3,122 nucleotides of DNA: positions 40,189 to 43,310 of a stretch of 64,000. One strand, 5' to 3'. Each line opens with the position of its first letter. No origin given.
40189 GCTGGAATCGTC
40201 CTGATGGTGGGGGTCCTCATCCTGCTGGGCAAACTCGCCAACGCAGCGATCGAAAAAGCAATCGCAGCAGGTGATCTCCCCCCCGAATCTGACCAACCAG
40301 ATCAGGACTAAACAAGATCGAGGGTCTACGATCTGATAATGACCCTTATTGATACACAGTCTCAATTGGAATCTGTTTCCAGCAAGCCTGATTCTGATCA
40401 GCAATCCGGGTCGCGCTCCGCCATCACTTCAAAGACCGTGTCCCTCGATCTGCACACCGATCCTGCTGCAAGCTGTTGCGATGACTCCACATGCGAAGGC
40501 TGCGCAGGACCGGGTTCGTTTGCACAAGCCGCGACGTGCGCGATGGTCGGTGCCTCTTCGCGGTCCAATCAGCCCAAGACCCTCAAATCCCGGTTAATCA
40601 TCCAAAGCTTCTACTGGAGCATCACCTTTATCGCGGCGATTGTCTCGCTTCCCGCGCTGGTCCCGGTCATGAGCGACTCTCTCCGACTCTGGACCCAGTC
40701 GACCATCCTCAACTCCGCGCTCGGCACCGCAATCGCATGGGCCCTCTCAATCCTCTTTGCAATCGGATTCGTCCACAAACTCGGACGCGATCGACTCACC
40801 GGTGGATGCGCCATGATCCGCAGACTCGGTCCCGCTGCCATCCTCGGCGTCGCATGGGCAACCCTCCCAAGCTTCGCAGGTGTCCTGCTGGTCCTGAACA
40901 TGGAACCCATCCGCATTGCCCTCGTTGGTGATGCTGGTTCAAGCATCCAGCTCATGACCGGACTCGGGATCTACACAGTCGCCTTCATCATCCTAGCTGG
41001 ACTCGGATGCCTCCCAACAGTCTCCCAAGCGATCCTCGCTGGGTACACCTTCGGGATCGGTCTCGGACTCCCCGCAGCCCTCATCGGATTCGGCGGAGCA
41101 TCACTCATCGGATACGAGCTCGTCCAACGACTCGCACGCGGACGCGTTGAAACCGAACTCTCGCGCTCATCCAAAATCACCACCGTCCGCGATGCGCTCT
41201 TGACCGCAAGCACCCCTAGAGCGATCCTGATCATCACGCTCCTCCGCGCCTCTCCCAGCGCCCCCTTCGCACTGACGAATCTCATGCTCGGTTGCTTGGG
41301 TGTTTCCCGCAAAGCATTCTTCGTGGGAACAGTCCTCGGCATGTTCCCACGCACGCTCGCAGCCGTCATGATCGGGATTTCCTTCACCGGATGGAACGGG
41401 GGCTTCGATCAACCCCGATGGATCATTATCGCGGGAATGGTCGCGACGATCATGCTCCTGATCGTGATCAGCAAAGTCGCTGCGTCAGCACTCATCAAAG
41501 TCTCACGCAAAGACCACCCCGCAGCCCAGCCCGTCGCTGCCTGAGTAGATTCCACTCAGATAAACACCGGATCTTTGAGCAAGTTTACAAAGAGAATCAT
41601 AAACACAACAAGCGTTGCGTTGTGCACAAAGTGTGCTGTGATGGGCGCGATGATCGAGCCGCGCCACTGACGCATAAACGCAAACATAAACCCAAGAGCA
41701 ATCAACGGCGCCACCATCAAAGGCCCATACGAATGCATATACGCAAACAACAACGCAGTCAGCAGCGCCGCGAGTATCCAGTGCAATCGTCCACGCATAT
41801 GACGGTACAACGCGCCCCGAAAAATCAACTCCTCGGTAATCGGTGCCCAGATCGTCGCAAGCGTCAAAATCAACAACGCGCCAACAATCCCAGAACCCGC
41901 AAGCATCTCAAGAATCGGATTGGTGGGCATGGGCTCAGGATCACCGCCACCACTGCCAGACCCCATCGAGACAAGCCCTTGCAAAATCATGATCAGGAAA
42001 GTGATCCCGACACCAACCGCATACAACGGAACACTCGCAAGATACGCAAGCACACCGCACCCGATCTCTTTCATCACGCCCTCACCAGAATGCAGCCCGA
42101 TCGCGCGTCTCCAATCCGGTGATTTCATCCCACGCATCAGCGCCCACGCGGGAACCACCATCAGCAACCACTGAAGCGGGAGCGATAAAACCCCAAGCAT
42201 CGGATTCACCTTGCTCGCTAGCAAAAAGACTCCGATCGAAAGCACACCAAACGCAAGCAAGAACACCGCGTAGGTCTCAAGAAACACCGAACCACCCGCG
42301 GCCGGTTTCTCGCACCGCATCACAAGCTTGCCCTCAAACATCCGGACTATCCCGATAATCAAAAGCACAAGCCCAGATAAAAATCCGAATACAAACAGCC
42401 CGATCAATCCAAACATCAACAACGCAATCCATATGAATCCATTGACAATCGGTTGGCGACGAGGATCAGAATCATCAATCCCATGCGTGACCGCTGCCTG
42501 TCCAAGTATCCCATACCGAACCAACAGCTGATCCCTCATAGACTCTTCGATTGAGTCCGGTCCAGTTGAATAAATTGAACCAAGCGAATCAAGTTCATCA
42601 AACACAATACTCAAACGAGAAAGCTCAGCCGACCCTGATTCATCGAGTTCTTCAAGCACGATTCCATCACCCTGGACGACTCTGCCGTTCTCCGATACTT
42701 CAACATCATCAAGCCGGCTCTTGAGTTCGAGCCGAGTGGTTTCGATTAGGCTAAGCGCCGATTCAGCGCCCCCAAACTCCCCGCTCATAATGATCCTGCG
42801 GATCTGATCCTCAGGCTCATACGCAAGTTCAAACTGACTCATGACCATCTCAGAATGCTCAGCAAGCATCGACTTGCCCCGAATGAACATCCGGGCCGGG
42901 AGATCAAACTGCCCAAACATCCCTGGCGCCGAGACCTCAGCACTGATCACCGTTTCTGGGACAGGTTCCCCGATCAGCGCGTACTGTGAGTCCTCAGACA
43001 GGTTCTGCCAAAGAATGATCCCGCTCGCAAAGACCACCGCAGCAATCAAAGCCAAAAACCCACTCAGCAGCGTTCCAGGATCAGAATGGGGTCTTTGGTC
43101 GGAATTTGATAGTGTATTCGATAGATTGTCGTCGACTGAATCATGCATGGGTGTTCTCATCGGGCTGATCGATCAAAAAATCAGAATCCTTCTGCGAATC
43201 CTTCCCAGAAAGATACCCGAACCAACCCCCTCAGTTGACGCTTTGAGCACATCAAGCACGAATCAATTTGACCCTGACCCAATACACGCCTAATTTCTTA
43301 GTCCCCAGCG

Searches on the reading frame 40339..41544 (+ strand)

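Call 71: search_protein_families(library=pfam, proteins=[window:40339-41544:+], max_evalue=0.0001)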
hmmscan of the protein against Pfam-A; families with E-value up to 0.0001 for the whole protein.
window:40339-41544:+ (401 aa): 1 family
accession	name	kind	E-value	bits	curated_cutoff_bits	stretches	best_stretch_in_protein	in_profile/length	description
PF09335.16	VTT_dom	-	5.6e-15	56.3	33.9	1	226-347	2-122/123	VTT domain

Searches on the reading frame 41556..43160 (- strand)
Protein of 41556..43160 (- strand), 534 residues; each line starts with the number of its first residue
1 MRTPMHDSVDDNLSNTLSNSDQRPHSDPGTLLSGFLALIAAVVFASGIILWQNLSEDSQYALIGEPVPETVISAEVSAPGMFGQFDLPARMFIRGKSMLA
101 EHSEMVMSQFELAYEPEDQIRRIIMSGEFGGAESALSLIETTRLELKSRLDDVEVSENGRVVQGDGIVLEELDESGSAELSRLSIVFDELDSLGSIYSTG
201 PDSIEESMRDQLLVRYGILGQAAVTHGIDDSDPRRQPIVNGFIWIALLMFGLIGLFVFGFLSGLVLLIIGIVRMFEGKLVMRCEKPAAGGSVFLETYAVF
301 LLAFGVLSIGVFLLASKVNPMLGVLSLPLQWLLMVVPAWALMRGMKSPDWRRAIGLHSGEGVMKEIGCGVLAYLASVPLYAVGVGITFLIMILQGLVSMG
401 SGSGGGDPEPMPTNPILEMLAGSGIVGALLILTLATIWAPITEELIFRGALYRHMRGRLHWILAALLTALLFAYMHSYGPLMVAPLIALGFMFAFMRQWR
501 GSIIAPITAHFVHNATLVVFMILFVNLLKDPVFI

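Call 71: search_protein_families(library=pfam, proteins=[window:41556-43160:-], max_evalue=0.0001)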
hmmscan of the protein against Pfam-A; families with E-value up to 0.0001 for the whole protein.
window:41556-43160:- (534 aa): 1 family
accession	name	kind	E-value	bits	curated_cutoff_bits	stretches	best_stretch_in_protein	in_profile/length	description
PF02517.21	Rce1-like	-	2e-18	66.9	22.4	1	428-515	4-92/93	Type II CAAX prenyl endopeptidase Rce1-like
